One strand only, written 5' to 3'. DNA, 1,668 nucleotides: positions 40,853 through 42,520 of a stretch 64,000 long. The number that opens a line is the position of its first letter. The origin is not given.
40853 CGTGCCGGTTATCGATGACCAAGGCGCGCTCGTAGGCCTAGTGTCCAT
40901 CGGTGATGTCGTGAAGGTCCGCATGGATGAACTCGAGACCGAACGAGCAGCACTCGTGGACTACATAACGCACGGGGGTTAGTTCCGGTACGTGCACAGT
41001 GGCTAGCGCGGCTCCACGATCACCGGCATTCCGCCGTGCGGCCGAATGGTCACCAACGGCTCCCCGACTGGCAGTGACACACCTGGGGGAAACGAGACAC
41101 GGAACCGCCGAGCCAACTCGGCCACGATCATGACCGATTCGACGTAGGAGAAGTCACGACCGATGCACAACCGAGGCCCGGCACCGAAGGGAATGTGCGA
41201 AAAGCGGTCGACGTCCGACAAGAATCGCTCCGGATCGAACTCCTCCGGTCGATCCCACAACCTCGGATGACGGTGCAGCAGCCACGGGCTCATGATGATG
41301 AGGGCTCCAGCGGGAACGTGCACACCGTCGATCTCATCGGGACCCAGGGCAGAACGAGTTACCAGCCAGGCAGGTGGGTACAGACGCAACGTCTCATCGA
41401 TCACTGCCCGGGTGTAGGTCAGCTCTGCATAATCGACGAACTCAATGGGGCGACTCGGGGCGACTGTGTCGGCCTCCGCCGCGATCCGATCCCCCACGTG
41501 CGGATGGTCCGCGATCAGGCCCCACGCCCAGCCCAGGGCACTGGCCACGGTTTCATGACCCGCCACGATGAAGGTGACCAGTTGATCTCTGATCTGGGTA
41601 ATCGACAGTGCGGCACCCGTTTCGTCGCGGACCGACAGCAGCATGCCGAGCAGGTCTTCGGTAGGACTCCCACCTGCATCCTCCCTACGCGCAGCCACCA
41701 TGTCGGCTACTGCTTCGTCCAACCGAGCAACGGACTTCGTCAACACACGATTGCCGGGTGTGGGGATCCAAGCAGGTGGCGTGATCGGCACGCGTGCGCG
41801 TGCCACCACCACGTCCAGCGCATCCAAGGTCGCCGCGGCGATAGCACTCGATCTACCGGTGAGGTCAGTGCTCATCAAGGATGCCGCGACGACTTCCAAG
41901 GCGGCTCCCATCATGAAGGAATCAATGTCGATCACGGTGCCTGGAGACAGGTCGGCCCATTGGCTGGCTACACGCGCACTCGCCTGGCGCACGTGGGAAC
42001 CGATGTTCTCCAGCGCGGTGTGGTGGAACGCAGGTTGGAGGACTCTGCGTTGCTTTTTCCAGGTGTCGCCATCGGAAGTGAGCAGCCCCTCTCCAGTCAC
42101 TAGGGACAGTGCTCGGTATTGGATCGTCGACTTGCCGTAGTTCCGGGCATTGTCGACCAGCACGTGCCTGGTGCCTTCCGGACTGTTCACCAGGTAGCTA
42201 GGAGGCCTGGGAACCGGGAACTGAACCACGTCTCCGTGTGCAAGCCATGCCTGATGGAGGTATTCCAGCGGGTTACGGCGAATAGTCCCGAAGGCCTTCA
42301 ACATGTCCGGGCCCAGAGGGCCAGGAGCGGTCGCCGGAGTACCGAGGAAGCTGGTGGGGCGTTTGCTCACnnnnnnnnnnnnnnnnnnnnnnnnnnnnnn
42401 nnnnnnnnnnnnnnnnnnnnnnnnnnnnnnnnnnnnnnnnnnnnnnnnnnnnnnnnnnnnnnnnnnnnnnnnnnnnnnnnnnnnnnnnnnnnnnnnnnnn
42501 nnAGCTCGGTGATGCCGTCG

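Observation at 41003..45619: FO synthase (fbiC) translationally coupled to an AA_synth-family protein, an EthD protein and a CYP4-like P450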

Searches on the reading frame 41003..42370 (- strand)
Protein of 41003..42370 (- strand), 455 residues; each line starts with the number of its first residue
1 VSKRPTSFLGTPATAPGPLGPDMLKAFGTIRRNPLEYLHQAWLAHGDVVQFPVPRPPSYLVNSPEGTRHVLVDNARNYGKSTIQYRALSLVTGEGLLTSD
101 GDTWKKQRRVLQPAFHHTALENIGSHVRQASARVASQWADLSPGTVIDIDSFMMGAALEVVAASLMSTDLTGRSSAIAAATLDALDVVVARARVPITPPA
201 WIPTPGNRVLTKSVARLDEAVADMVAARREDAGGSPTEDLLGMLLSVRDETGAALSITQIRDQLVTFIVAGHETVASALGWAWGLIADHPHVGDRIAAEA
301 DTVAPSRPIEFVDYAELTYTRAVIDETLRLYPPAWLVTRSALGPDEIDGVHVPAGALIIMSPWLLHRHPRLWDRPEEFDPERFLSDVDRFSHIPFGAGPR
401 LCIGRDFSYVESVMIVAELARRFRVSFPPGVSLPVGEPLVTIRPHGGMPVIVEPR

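Call 8: search_protein_families(library=pfam, proteins=[window:41003-42370:-])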
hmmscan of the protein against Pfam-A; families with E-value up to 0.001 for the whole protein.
window:41003-42370:- (455 aa): 1 family
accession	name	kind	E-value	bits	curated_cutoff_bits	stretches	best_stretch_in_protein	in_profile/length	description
PF00067.27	p450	-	2.5e-74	251.2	22.8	1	31-434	19-443/462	Cytochrome P450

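Call 9: search_protein_families(library=ncbifam, proteins=[window:41003-42370:-])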
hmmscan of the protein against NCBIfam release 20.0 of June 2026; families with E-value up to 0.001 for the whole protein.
window:41003-42370:- (455 aa): 9 families
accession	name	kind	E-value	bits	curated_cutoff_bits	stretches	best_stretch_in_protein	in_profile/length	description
NF051859.1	AlbFlvMonOxTrpSyn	equivalog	6e-77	259.1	700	1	29-430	36-434/457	bifunctional albaflavenone monooxygenase/terpene synthase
NF045812.1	PentlenOxigase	equivalog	1e-70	238.8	800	1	14-433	5-419/444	pentalenene oxygenase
NF050147.1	aminopyruv_ApyO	equivalog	9.9e-43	146.4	525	1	94-429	78-399/444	RiPP biosynthesis cytochrome P450 ApyO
TIGR04538.1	P450_cycloAA_1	subfamily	2.7e-13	49.5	500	1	215-415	175-358/395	cytochrome P450, cyclodipeptide synthase-associated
TIGR04515.1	P450_rel_GT_act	subfamily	2.7e-09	36.9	343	1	321-385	261-325/386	P450-derived glycosyltransferase activator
NF041802.1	P450_SolI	exception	1.2e-07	30.6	850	1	227-424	225-396/424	solanimycin biosynthesis cytochrome P450 SolI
NF053744.1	FAProxCypCBc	equivalog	2.3e-07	29.7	600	1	318-399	274-356/416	CYP152 family fatty-acid peroxygenase CypC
NF041177.1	Cyp119_Thmprot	equivalog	3.7e-06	26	680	1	319-425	242-342/368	cytochrome P450 Cyp119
NF045816.1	PentlenlactSyn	equivalog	0.00074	18.3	700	0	387-423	330-366/396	pentalenolactone synthase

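Call 19: search_solved_structures(query=window:41003-42370:-, max_evalue=1e-20)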
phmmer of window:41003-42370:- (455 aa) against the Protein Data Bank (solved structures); distinct sequences matched with E-value up to 1e-20: 169 (the best 60 are shown).
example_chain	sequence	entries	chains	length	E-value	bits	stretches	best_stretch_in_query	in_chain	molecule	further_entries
7wzl_A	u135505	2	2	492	5.3e-70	239.9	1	12-439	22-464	Putative cytochrome P450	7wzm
3dbg_A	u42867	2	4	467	3.5e-60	207.5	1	23-446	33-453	Putative cytochrome P450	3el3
6j94_A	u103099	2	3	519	5.6e-52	180.5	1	37-434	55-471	Protein LUTEIN DEFICIENT 5, chloroplastic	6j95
6l8i_A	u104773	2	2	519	3.7e-51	177.7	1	37-434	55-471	Protein LUTEIN DEFICIENT 5, chloroplastic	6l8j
1wiy_A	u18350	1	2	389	1.1e-41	146.5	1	262-450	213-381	Cytochrome P450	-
2q9f_A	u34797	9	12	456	1.4e-41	146.2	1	44-445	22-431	Cytochrome P450 46A1 | Cholesterol 24-hydroxylase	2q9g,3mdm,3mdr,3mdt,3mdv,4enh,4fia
7lrl_A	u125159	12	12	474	2e-41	145.7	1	44-445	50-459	Cholesterol 24-hydroxylase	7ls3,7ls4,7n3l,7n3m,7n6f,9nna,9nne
1n97_A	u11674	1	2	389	6.4e-41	144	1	262-450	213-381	CYP175A1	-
7f3h_A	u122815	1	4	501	4.7e-39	137.9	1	84-445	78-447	Bifunctional cytochrome P450/NADPH--P450 reductase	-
7f3w_A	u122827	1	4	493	6.1e-39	137.5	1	84-445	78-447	cytochrome P450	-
6c93_A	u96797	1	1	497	1.7e-38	136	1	92-454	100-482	Cytochrome P450 4B1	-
5t6q_A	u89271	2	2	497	8.4e-38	133.7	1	92-454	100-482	Cytochrome P450 4B1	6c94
6l8h_A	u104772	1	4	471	5.8e-35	124.4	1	56-434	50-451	Carotene epsilon-monooxygenase, chloroplastic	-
7y0r_A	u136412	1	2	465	1.4e-33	119.8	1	46-447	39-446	Bifunctional cytochrome P450/NADPH--P450 reductase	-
7wde_A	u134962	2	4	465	4.4e-33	118.2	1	46-447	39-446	Bifunctional cytochrome P450/NADPH--P450 reductase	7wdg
3cbd_A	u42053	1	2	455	5.4e-33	117.9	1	78-447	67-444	Bifunctional P-450/NADPH-P450 reductase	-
5jqv_A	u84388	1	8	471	6.2e-33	117.7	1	46-447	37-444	Bifunctional cytochrome P450/NADPH--P450 reductase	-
6k24_A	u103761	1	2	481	1e-32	117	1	34-447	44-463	Bifunctional cytochrome P450/NADPH--P450 reductase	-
7ydl_A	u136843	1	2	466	1.1e-32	116.9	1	46-447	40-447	Bifunctional cytochrome P450/NADPH--P450 reductase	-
7wy3_A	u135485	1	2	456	1.1e-32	116.9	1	46-447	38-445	Bifunctional cytochrome P450/NADPH--P450 reductase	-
4hgh_A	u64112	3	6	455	1.1e-32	116.9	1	46-447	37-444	Bifunctional P-450/NADPH-P450 reductase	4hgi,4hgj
2nnb_A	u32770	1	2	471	1.2e-32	116.8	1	46-447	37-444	Bifunctional P-450:NADPH-P450 reductase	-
8hkj_A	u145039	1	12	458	1.2e-32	116.7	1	90-444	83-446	Bifunctional cytochrome P450/NADPH--P450 reductase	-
1bu7_A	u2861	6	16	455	1.4e-32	116.5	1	46-447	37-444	PROTEIN (CYTOCHROME P450) | CYTOCHROME P450 BM-3 | CYTOCHROME P450 102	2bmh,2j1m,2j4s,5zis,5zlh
23ub_A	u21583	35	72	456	1.5e-32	116.5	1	46-447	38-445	Bifunctional cytochrome P450/NADPH--P450 reductase | Bifunctional P-450/NADPH-P450 reductase | Bifunctional cytochrome P450/NADPH-P450 reductase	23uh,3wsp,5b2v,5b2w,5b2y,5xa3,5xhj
1bvy_A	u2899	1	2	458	1.5e-32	116.4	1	46-447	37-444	PROTEIN (CYTOCHROME P450 BM-3)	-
9l7u_A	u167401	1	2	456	1.6e-32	116.4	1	46-447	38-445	Bifunctional cytochrome P450/NADPH--P450 reductase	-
4zfa_A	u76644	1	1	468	1.6e-32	116.3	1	46-447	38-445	Bifunctional P-450/NADPH-P450 reductase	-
3ben_A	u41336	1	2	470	1.6e-32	116.3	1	46-447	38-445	Cytochrome P450 102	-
2ij2_A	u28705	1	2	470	1.6e-32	116.3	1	46-447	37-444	Cytochrome P450 BM3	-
1fag_A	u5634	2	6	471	1.6e-32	116.3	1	46-447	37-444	CYTOCHROME P450 BM-3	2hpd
1jpz_A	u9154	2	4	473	1.6e-32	116.3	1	46-447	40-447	BIFUNCTIONAL P-450:NADPH-P450 REDUCTASE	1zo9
7yda_A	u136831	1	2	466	1.7e-32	116.2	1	46-447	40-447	Bifunctional cytochrome P450/NADPH--P450 reductase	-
4key_A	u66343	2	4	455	1.8e-32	116.2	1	78-447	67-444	Bifunctional P-450/NADPH-P450 reductase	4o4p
6hn8_A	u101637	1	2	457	1.8e-32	116.2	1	73-447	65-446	Bifunctional cytochrome P450/NADPH--P450 reductase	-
4kpb_A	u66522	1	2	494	1.8e-32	116.2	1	46-447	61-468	Cytochrome P450 BM-3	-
4kf2_A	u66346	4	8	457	1.8e-32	116.2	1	78-447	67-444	Bifunctional P-450/NADPH-P450 reductase | Bifunctional cytochrome P450/NADPH--P450 reductase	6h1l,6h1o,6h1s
6h1t_A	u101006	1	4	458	1.8e-32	116.2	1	78-447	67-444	Bifunctional cytochrome P450/NADPH--P450 reductase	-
6jmw_A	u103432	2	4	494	1.8e-32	116.1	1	46-447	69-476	Bifunctional cytochrome P450/NADPH--P450 reductase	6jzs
4kpa_A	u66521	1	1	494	1.9e-32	116.1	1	46-447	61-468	Cytochrome P450 BM-3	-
4hgf_A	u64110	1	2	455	1.9e-32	116.1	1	46-447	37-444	Bifunctional P-450/NADPH-P450 reductase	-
2x7y_A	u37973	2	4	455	2e-32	116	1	46-447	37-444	BIFUNCTIONAL P-450/NADPH-P450 REDUCTASE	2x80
7wy2_A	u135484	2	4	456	2e-32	116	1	46-447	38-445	Bifunctional cytochrome P450/NADPH--P450 reductase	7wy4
9l7s_A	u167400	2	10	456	2.1e-32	115.9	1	46-447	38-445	Bifunctional cytochrome P450/NADPH--P450 reductase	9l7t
7egn_A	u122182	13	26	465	2.1e-32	115.9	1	46-447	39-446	Bifunctional cytochrome P450/NADPH--P450 reductase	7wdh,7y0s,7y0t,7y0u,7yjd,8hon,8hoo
5jq2_A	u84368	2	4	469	2.2e-32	115.9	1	46-447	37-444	P450 BM3 L407C heme domain mutant | Bifunctional cytochrome P450/NADPH--P450 reductase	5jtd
4kew_A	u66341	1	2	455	2.4e-32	115.8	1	86-447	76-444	Bifunctional P-450/NADPH-P450 reductase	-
4kf0_A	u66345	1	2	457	2.4e-32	115.7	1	86-447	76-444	Bifunctional P-450/NADPH-P450 reductase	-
2uwh_A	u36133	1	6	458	2.4e-32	115.7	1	86-447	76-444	BIFUNCTIONAL P-450: NADPH-P450 REDUCTASE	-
4hgg_A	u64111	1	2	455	2.5e-32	115.7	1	46-447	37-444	Bifunctional P-450/NADPH-P450 reductase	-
8gk3_A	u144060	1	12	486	2.5e-32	115.7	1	245-427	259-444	Cytochrome P450 3A7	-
5vcd_A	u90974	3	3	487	2.6e-32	115.6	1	46-430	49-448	Cytochrome P450 3A4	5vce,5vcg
5dyp_A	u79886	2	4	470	2.7e-32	115.6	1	46-447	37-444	Bifunctional P-450/NADPH-P450 reductase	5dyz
4h24_A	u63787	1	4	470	2.8e-32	115.5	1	46-446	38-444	Cytochrome P450-BM3 variant P450BM3-Cis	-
7wdd_A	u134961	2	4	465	2.9e-32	115.5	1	46-447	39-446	Bifunctional cytochrome P450/NADPH--P450 reductase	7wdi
5veu_A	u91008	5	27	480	2.9e-32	115.5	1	246-426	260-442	Cytochrome P450 3A5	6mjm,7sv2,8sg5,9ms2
7lad_A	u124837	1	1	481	2.9e-32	115.5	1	246-426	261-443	Cytochrome P450 3A5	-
9wma_A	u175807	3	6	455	3e-32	115.4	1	89-447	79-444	Bifunctional cytochrome P450/NADPH--P450 reductase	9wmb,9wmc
9iss_A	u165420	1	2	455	3.1e-32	115.4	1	89-447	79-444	Bifunctional cytochrome P450/NADPH--P450 reductase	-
7mk8_A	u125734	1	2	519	3.2e-32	115.3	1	245-427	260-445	Isoform 2 of Cytochrome P450 3A7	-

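Call 62: find_homologous_proteins(query=window:41003-42370:-)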
Query window:41003-42370:- (455 aa): 3393 proteins with E <= 0.001 among 8000 candidates; the best 120 are listed.
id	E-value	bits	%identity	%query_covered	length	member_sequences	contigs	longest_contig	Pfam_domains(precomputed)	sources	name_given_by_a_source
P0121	0.0e+0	1017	100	100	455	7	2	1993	PF00067.28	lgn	-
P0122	6.8e-257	871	84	100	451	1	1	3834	PF00067.28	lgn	-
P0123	9.1e-245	831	82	100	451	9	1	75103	PF00067.28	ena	-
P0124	2.5e-238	810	80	100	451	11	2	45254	PF00067.28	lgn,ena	-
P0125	1.4e-237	807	80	100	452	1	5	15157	PF00067.28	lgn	-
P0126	1.8e-237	807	78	100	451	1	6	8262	PF00067.28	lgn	-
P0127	1.6e-236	804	78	100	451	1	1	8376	PF00067.28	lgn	-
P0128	1.1e-234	798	79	100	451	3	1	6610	PF00067.28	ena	-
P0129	1.5e-234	797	78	100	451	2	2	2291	PF00067.28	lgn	-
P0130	1.5e-233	794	78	100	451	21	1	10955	PF00067.28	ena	-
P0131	1.9e-233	794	79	100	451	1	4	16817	PF00067.28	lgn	-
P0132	2.0e-231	787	76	100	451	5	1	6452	PF00067.28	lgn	-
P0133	5.9e-231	785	76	100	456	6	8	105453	PF00067.28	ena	-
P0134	2.1e-230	784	77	100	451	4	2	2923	PF00067.28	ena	-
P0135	4.4e-228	776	75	100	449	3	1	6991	PF00067.28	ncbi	-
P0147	7.9e-223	759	75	100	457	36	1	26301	PF00067.28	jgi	jgi:cytochrome P450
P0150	1.4e-220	751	76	96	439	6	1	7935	PF00067.28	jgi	jgi:cytochrome P450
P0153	4.9e-218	743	72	100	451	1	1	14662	PF00067.28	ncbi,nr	ncbi:MAG: cytochrome P450 [Actinomycetales bacterium]|nr:cytochrome P450 [Actinomycetales bacterium]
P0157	4.2e-217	740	71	100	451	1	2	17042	PF00067.28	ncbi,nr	ncbi:MAG: cytochrome P450 [Actinomycetales bacterium]|nr:cytochrome P450 [Actinomycetales bacterium]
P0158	1.6e-216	738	75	95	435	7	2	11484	PF00067.28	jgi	jgi:cytochrome P450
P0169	2.6e-187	641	64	99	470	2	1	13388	PF00067.28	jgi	jgi:cytochrome P450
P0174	6.1e-180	617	62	97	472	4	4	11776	PF00067.28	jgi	jgi:cytochrome P450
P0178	1.2e-178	613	61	98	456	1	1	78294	PF00067.28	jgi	jgi:cytochrome P450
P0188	2.2e-176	605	61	99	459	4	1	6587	PF00067.28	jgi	jgi:cytochrome P450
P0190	3.2e-176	605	62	98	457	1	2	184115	PF00067.28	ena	-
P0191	3.7e-176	605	61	99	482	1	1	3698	PF00067.28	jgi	jgi:cytochrome P450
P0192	4.0e-176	605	62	99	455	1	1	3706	PF00067.28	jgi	jgi:cytochrome P450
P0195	8.9e-176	603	62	98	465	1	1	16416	PF00067.28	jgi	jgi:cytochrome P450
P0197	7.6e-175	600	60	98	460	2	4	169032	PF00067.28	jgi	jgi:cytochrome P450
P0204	4.1e-174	598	62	99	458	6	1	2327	PF00067.28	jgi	jgi:cytochrome P450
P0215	8.7e-173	594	60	99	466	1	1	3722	PF00067.28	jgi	jgi:cytochrome P450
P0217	3.7e-172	592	59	99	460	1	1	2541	PF00067.28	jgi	jgi:cytochrome P450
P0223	3.5e-171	588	60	99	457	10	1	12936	PF00067.28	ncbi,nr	ncbi:MAG: cytochrome P450 [Actinobacteria bacterium]|nr:cytochrome P450 [Actinomycetota bacterium]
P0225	6.3e-171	587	59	98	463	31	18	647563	PF00067.28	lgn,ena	-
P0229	7.2e-171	587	59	99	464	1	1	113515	PF00067.28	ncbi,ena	-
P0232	1.6e-170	586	60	99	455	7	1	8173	PF00067.28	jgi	jgi:cytochrome P450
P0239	9.4e-170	584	60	99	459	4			PF00067.28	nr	nr:cytochrome P450 [Propionibacterium sp.]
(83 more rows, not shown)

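Call 63: find_encoding_contigs(protein=P0225, flank=8000, max_places=2)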
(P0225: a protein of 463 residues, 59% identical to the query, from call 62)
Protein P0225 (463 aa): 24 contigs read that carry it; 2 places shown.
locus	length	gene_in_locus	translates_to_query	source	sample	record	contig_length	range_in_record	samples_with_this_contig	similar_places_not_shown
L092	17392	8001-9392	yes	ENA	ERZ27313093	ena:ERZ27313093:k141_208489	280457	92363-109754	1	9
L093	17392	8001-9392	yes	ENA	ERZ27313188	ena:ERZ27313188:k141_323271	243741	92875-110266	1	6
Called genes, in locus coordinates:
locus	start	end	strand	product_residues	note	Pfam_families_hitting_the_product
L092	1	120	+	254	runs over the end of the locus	PF22845:DUF3097_N, PF11296:DUF3097_C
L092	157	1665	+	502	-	PF01266:DAO (faint), PF00732:GMC_oxred_N, PF05199:GMC_oxred_C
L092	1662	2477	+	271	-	PF03372:Exo_endo_phos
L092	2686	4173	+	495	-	PF00753:Lactamase_B, PF00581:Rhodanese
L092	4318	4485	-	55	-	-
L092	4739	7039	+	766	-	PF04055:Radical_SAM, PF19288:CofH_C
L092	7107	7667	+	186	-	PF06684:AA_synth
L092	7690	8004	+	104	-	PF07110:EthD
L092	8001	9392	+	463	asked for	PF00067:p450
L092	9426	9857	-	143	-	PF00571:CBS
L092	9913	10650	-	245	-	PF00459:Inositol_P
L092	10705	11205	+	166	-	PF09990:DUF2231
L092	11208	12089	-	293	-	PF03193:RsgA_GTPase, PF00005:ABC_tran (faint), PF01926:MMR_HSR1 (weak)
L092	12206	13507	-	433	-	PF00275:EPSP_synthase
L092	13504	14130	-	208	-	PF04234:CopC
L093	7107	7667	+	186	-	PF06684:AA_synth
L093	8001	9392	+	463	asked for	PF00067:p450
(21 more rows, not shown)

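Call 64: find_encoding_contigs(protein=P0229, flank=8000, max_places=1)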
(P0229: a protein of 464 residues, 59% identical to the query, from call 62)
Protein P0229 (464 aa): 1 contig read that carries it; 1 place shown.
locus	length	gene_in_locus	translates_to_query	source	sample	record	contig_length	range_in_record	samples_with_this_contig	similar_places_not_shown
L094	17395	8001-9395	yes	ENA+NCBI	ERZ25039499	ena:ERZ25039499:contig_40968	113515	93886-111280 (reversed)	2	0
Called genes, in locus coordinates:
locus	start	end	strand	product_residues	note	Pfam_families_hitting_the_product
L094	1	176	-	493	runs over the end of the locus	PF00361:Proton_antipo_M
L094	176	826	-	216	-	-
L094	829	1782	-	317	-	PF00146:NADHdh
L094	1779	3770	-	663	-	PF00361:Proton_antipo_M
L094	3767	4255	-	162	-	PF01058:Oxidored_q6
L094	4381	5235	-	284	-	PF00916:Sulfate_transp, PF01740:STAS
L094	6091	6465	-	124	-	PF12840:HTH_20, PF01022:HTH_5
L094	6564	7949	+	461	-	PF00390:malic, PF03949:Malic_M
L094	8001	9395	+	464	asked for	PF00067:p450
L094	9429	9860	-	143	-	PF00571:CBS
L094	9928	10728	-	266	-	PF00459:Inositol_P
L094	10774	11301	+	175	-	PF09990:DUF2231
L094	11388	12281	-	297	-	PF03193:RsgA_GTPase, PF00005:ABC_tran (faint), PF13191:AAA_16 (weak), PF01926:MMR_HSR1 (weak)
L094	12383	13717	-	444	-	PF00275:EPSP_synthase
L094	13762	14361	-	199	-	PF04234:CopC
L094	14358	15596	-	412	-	PF04261:Dyp_perox_N, PF20628:Dyp_perox_C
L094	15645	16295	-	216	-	PF04314:LpqE-like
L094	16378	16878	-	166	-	-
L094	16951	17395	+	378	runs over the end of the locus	PF06081:ArAE_1 (weak), PF13515:FUSC_2 (weak)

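Call 65: find_encoding_contigs(protein=P0190, flank=8000, max_places=1)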
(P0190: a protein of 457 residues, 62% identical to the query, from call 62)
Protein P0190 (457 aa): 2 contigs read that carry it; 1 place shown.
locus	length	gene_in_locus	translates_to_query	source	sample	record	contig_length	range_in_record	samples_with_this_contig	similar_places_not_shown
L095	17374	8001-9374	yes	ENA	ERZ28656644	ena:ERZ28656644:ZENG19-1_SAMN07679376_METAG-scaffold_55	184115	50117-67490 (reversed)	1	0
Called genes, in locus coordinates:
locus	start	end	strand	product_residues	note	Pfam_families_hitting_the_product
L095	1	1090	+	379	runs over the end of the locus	PF13185:GAF_2 (faint), PF01590:GAF (faint), PF13487:HD_5, PF01966:HD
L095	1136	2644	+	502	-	PF01266:DAO (faint), PF13450:NAD_binding_8 (faint), PF00732:GMC_oxred_N, PF05199:GMC_oxred_C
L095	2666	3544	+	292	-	-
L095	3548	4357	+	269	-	PF03372:Exo_endo_phos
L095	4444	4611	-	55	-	-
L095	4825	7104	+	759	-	PF04055:Radical_SAM, PF19288:CofH_C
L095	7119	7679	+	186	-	PF06684:AA_synth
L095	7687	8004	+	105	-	PF07110:EthD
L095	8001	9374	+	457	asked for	PF00067:p450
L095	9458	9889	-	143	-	PF00571:CBS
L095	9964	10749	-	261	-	PF00459:Inositol_P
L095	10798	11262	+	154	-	PF09990:DUF2231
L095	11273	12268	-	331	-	PF03193:RsgA_GTPase, PF01926:MMR_HSR1 (weak)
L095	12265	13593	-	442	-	PF00275:EPSP_synthase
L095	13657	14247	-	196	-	PF04314:LpqE-like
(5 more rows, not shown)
